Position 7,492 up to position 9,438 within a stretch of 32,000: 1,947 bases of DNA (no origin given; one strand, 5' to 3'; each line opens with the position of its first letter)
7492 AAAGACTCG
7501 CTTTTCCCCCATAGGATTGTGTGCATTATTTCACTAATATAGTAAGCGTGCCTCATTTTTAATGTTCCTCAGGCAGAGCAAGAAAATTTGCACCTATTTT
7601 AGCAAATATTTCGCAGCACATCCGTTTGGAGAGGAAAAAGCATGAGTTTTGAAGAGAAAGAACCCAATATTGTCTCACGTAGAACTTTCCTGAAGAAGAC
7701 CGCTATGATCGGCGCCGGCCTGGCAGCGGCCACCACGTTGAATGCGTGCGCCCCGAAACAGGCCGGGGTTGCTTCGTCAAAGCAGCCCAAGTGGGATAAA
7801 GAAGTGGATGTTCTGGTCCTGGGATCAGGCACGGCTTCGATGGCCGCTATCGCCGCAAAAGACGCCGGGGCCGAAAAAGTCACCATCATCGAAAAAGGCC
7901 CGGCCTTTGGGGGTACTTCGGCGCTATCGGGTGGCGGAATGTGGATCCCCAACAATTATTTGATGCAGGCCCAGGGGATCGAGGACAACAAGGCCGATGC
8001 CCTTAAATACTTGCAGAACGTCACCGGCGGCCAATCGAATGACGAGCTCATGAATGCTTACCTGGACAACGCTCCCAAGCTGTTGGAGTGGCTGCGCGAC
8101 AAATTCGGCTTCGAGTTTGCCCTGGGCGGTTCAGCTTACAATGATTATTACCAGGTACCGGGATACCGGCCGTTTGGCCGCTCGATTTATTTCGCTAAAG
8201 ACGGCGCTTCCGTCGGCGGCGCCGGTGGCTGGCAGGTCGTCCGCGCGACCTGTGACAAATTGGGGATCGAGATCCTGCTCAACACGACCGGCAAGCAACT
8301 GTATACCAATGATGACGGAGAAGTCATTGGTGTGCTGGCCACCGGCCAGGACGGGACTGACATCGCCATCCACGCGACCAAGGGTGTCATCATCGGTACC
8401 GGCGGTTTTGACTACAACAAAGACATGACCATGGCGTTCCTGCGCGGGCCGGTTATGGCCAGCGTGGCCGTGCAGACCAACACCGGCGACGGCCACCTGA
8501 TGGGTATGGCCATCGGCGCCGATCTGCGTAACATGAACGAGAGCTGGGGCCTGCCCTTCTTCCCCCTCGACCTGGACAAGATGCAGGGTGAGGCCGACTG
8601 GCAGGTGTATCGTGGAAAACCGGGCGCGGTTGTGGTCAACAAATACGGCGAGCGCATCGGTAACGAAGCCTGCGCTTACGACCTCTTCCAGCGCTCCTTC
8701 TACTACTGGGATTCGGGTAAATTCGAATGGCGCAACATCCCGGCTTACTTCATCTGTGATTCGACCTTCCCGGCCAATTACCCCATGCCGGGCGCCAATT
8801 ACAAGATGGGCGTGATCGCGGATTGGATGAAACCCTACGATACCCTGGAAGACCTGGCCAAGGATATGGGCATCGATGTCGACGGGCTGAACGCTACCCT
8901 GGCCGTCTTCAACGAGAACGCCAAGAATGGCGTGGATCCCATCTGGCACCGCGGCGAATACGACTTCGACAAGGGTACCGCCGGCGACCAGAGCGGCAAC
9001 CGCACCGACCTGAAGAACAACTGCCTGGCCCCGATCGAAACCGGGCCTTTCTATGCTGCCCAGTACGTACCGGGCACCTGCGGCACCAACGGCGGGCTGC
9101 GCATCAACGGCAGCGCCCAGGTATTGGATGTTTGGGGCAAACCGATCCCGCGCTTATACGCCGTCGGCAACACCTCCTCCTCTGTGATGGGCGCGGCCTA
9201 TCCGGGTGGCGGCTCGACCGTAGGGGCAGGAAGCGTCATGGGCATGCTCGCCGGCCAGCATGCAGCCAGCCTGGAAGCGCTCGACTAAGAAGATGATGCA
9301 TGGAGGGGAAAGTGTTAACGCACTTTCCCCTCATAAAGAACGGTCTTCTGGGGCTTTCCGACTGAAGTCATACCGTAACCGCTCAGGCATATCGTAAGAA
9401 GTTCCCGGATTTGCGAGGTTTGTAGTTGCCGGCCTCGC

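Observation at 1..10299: Two tandem cassettes of two-component sensor, Tat flavoenzyme and membrane pentahaem cytochrome: candidate substrate-inducible extracytoplasmic reductases of unknown substrate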

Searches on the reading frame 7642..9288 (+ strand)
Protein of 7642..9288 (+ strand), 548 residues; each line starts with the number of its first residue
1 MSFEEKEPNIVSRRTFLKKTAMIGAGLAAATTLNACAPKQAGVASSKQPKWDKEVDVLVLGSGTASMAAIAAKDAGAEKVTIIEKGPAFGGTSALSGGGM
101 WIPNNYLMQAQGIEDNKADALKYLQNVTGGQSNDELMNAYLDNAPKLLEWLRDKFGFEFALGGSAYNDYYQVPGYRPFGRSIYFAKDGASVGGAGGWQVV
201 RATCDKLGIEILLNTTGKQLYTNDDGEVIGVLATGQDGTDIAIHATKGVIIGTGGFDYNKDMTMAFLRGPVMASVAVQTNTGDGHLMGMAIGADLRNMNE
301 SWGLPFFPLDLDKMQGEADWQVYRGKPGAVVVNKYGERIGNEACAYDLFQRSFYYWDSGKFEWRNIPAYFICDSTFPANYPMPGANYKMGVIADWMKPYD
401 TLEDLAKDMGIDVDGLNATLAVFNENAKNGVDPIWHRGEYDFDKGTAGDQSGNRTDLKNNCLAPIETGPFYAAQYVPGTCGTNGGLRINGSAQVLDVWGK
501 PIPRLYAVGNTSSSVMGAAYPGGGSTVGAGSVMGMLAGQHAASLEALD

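Call 5: search_protein_families(library=pfam, proteins=[window:7642-9288:+], max_evalue=0.01)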
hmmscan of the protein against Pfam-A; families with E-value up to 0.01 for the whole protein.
window:7642-9288:+ (548 aa): 5 families
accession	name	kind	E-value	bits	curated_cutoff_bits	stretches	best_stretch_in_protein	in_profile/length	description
PF00890.30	FAD_binding_2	-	2e-64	218.7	20.4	1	56-527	1-414/414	FAD binding domain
PF01266.30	DAO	-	3.3e-06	27.3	27.9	1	56-256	1-205/353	FAD dependent oxidoreductase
PF12831.13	FAD_oxidored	-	4.8e-06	26.6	27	1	56-114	1-61/416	FAD dependent oxidoreductase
PF03486.20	HI0933_like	-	0.00012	22.1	50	1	56-101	2-47/244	HI0933-like protein Rossmann domain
PF00070.33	Pyr_redox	-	0.0087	17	22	0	201-233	47-79/82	Pyridine nucleotide-disulphide oxidoreductase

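Call 14: find_encoding_contigs(protein=window:7642-9288:+, flank=10000, max_places=6)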
Protein window:7642-9288:+ (548 aa): 1 contig read that carries it; 1 place shown.
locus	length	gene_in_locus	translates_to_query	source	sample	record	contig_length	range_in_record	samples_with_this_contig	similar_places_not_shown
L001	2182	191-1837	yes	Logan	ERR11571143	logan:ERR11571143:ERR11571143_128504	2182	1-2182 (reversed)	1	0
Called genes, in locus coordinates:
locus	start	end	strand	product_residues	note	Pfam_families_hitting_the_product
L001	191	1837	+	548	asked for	PF00890:FAD_binding_2, PF01266:DAO (weak), PF12831:FAD_oxidored (weak)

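Call 17: search_protein_families(library=ncbifam, proteins=[window:7642-9288:+], max_evalue=0.001)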
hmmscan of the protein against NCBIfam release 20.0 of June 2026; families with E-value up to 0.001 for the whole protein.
window:7642-9288:+ (548 aa): 37 families (the best 25 are shown)
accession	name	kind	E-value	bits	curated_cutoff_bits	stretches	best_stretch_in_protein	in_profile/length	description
NF009478.0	PRK12844.1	equivalog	7.1e-101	338.2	789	2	203-543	219-550/559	3-ketosteroid-delta-1-dehydrogenase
NF005882.1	PRK07843.1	equivalog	2.6e-95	319.9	788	2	200-539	208-545/547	3-oxosteroid 1-dehydrogenase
NF004789.0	PRK06134.1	subfamily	2.7e-89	300.3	747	2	203-545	226-571/581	FAD-dependent oxidoreductase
NF009473.0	PRK12835.1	subfamily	5.7e-86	289.2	837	2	200-545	219-570/585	FAD-binding protein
NF053676.1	4oxCHCAChcC1Cy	equivalog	3.3e-85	286.5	1000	2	196-541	189-526/528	4-oxocyclohexanecarboxylate 2-dehydrogenase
NF009477.0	PRK12843.1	equivalog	7.3e-85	285.6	758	2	204-543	231-570/578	FAD-dependent oxidoreductase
NF009476.0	PRK12839.1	equivalog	5.5e-79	265.8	940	2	201-545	221-568/572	FAD-dependent oxidoreductase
NF009479.0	PRK12845.1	equivalog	2.2e-71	240.9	793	2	206-543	231-565/566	3-ketosteroid-delta-1-dehydrogenase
NF053677.1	Desat2ChcC2Cyan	equivalog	4.7e-67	226.6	900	2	202-544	211-554/558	4-oxocyclohex-2-ene-1-carboxylate 5-dehydrogenase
NF009474.0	PRK12837.1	equivalog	2.4e-65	221.3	675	2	211-538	191-505/513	FAD-binding protein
TIGR01813.1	flavo_cyto_c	subfamily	1.3e-54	185.6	285.45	1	56-538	1-443/444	flavocytochrome c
NF005509.0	PRK07121.1-2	subfamily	1.9e-49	168.7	630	2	194-543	202-523/527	FAD-binding protein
NF005510.0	PRK07121.1-3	subfamily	2.1e-48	165.3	481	2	192-543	178-488/492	FAD-binding protein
NF006130.0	PRK08274.1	equivalog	1.4e-44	152.7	369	1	53-543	4-460/467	FAD-dependent tricarballylate dehydrogenase TcuA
NF005512.0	PRK07121.1-5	subfamily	6.6e-38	130.5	812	2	201-542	189-487/489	FAD-binding protein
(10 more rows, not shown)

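Call 19: search_solved_structures(query=window:7642-9288:+, max_evalue=0.001)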
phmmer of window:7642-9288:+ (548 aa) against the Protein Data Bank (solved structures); distinct sequences matched with E-value up to 0.001: 28.
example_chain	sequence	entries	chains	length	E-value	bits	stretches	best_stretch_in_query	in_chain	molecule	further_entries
7p18_A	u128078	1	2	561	5e-68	233.5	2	209-543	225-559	3-oxosteroid 1-dehydrogenase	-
4c3x_A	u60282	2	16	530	1.7e-54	188.9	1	46-541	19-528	3-KETOSTEROID DEHYDROGENASE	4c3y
8am8_BBB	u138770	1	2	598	3.3e-54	187.9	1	8-530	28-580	Fumarate reductase/succinate dehydrogenase flavoprotein domain protein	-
8joj_A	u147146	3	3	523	4.1e-54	187.6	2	223-541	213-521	3-ketosteroid dehydrogenase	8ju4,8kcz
8jbz_AAA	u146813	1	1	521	5.1e-54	187.3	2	223-541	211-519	3-ketosteroid dehydrogenase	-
8am3_AAA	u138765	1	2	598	6.7e-54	186.9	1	8-530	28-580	Fumarate reductase/succinate dehydrogenase flavoprotein domain protein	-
8am6_AAA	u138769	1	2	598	7.8e-54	186.7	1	8-530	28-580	Fumarate reductase/succinate dehydrogenase flavoprotein domain protein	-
4at0_A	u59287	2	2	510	1.8e-33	119.5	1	48-542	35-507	3-KETOSTEROID-DELTA4-5ALPHA-DEHYDROGENASE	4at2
6t85_A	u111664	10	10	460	1.6e-31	113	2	55-444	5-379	Urocanate reductase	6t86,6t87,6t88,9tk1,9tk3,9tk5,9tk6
1qo8_A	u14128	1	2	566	2.8e-30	108.9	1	55-543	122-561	FLAVOCYTOCHROME C3 FUMARATE REDUCTASE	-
1d4c_A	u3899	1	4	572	3.3e-25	92.2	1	54-543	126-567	FLAVOCYTOCHROME C FUMARATE REDUCTASE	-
1d4d_A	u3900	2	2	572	1.3e-24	90.2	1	54-543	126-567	FLAVOCYTOCHROME C FUMARATE REDUCTASE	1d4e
1jrz_A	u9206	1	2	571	4.3e-24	88.5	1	39-543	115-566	FLAVOCYTOCHROME C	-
1m64_A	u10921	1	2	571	2.2e-23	86.2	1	39-543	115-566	flavocytochrome c3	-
1lj1_A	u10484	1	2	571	3e-23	85.7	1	39-543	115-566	flavocytochrome c3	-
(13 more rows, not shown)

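Call 22: search_solved_structures(query=window:7642-9288:+, max_evalue=1e-50, show_alignments=3)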
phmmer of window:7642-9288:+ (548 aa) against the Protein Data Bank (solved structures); distinct sequences matched with E-value up to 1e-50: 7.
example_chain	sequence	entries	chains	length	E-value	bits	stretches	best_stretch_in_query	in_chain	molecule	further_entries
7p18_A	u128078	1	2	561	5e-68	233.5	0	209-543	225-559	3-oxosteroid 1-dehydrogenase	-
4c3x_A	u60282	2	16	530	1.7e-54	188.9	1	46-541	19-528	3-KETOSTEROID DEHYDROGENASE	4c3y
8am8_BBB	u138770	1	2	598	3.3e-54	187.9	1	8-530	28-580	Fumarate reductase/succinate dehydrogenase flavoprotein domain protein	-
8joj_A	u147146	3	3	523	4.1e-54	187.6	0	223-541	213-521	3-ketosteroid dehydrogenase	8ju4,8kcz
8jbz_AAA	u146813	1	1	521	5.1e-54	187.3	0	223-541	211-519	3-ketosteroid dehydrogenase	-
8am3_AAA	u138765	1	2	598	6.7e-54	186.9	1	8-530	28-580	Fumarate reductase/succinate dehydrogenase flavoprotein domain protein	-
8am6_AAA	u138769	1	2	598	7.8e-54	186.7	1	8-530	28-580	Fumarate reductase/succinate dehydrogenase flavoprotein domain protein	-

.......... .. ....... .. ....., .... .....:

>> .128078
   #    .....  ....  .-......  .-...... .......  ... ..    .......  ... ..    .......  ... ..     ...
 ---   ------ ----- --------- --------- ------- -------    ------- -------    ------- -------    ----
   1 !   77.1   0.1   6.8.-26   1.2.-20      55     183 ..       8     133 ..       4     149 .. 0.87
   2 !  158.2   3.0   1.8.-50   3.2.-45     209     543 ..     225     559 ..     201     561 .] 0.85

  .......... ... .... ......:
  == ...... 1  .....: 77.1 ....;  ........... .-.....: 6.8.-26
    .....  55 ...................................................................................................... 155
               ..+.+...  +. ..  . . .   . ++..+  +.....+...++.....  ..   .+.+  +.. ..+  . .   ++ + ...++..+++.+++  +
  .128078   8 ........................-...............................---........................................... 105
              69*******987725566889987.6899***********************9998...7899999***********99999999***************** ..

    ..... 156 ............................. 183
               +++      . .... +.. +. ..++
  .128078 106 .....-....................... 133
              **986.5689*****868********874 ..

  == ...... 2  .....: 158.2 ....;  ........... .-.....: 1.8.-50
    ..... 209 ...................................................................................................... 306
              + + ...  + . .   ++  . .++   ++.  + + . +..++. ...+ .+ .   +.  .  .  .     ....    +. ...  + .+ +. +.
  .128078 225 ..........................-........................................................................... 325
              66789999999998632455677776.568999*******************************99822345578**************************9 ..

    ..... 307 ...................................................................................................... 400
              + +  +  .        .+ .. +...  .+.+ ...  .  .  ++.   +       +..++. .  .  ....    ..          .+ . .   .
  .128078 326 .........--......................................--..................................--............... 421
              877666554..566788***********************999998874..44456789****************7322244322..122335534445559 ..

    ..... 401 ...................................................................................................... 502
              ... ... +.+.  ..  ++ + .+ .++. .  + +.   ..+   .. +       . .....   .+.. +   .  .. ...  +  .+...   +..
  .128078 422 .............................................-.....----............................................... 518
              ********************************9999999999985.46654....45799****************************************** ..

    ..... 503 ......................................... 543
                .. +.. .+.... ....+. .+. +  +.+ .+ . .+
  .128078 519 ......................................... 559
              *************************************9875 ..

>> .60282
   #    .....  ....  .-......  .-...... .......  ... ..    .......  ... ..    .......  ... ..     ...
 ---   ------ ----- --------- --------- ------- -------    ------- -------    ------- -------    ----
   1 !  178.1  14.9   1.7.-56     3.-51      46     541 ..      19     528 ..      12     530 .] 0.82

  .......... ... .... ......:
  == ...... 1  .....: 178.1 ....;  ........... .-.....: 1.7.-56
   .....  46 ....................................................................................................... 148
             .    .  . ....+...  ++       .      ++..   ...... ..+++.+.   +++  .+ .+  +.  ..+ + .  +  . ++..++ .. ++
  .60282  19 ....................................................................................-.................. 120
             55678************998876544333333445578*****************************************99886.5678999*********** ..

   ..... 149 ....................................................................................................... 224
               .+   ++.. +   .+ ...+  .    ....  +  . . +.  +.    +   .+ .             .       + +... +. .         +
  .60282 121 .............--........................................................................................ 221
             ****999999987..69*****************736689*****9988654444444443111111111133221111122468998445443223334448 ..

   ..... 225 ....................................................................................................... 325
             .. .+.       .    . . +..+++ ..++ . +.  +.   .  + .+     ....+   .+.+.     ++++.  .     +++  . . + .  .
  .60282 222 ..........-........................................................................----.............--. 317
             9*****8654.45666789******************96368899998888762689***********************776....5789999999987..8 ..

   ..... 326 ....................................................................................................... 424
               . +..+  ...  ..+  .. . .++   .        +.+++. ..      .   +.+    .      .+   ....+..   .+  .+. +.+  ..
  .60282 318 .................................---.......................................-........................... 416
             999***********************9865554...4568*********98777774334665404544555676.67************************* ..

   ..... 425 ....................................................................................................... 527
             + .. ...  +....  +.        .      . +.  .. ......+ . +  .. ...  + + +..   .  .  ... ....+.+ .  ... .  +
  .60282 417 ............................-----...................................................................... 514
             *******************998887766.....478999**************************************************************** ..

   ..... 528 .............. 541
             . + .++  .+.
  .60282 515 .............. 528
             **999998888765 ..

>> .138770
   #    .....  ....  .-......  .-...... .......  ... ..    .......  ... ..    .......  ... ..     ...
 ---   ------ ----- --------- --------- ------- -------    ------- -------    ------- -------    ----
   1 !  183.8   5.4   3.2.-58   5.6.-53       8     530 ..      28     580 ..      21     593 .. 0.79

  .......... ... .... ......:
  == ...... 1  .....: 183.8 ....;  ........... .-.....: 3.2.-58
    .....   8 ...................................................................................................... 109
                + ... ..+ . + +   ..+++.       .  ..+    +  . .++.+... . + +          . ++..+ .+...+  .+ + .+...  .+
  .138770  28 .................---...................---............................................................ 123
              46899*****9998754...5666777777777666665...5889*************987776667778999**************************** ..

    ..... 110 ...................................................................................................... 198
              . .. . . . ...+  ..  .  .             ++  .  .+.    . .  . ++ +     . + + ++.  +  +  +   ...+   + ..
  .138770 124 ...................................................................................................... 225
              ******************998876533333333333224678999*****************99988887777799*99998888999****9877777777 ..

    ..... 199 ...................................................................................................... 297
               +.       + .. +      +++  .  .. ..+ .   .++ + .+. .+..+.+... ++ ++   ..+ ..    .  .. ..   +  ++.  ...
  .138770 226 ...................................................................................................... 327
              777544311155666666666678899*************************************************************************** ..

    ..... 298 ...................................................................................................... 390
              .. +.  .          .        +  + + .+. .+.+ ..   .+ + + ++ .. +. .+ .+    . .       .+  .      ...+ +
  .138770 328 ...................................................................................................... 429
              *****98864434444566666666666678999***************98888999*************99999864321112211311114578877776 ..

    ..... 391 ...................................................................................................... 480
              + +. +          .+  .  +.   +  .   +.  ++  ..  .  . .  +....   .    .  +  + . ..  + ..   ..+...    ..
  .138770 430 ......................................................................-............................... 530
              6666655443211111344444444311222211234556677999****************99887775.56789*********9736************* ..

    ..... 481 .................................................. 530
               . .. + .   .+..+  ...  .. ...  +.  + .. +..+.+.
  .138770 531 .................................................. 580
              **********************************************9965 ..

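Call 45: find_homologous_proteins(query=window:7642-9288:+, max_evalue=1e-20)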
Query window:7642-9288:+ (548 aa): 1140 proteins with E <= 1e-20 among 8000 candidates; the best 120 are listed.
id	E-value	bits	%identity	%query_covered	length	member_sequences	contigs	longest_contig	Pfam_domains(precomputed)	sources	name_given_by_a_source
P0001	0.0e+0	1265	100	100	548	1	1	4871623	PF01266.31,PF00890.31,PF12831.14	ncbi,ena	-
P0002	4.7e-280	948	74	99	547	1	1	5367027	PF01266.31,PF00890.31,PF12831.14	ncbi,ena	-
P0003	5.7e-272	922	72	99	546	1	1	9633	PF00890.31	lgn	-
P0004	8.2e-271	918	70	99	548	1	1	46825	PF00890.31,PF12831.14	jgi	jgi:succinate dehydrogenase/fumarate reductase flavoprotein subunit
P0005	3.3e-270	916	71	99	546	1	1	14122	PF01266.31,PF00890.31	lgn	-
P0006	2.7e-267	906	70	99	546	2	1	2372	PF00890.31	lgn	-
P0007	6.9e-267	905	71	99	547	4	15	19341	PF00890.31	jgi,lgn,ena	-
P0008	1.6e-262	890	71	100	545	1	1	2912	PF00890.31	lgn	-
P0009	1.6e-262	890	69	99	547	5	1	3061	PF01266.31,PF00890.31,PF12831.14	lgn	-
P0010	2.8e-261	886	70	100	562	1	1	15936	PF00890.31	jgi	jgi:3-oxosteroid 1-dehydrogenase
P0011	8.8e-261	885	69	100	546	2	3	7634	PF00890.31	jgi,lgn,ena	-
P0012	3.7e-259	879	69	100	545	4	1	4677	PF00890.31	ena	-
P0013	1.2e-258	878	68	100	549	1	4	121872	PF01266.31,PF00890.31,PF12831.14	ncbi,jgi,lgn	-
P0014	1.6e-258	877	68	99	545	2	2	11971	PF01266.31,PF00890.31,PF12831.14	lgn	-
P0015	5.2e-258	876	69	99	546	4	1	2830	PF00890.31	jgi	jgi:3-oxosteroid 1-dehydrogenase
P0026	9.2e-249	845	67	99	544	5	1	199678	PF00890.31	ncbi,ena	-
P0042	2.7e-235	801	65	100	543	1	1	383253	PF00890.31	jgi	jgi:succinate dehydrogenase/fumarate reductase flavoprotein subunit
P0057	1.1e-224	766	64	98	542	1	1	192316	PF00890.31,PF12831.14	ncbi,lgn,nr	ncbi:MAG: FAD-binding protein [Coriobacteriia bacterium]|nr:FAD-binding protein [Coriobacteriia bact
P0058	5.2e-222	757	63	98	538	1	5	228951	PF01266.31,PF00890.31,PF12831.14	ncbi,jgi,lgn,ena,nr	ncbi:MAG: hypothetical protein CVU40_15100 [Chloroflexi bacterium HGW-Chloroflexi-2]|jgi:succinate d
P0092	5.1e-180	618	52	98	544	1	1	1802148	PF01266.31,PF00890.31,PF12831.14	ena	-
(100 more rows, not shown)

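Call 46: find_encoding_contigs(protein=P0002, flank=8000, max_places=2)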
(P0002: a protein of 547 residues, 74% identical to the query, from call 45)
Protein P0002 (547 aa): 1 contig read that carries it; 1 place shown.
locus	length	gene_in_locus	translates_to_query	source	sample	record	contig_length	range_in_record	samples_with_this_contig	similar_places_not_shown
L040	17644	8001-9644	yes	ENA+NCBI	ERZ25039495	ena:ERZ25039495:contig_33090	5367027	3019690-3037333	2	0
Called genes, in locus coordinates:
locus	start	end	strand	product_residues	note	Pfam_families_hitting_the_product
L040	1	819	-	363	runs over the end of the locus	PF03576:Peptidase_S58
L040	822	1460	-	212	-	-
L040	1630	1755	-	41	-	-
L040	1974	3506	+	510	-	PF00083:Sugar_tr, PF07690:MFS_1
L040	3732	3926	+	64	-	PF09962:DUF2196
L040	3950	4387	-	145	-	PF04657:DMT_YdcZ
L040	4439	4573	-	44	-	-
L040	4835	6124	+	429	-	PF01590:GAF, PF13492:GAF_3 (weak), PF13185:GAF_2, PF01590:GAF (weak), PF13492:GAF_3 (weak)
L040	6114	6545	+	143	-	PF02518:HATPase_c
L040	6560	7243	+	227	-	PF00072:Response_reg, PF00196:GerE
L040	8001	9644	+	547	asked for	PF00890:FAD_binding_2, PF01266:DAO, PF12831:FAD_oxidored (weak)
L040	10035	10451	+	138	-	PF14537:Cytochrom_c3_2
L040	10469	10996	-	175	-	-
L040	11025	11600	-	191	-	PF03264:Cytochrom_NNT (faint), PF14522:Cytochrome_C7 (faint), PF09699:Paired_CXXCH_1 (faint), PF22113:Mtrc-MtrF_II-IV_dom (faint)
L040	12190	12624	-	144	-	PF01381:HTH_3 (weak)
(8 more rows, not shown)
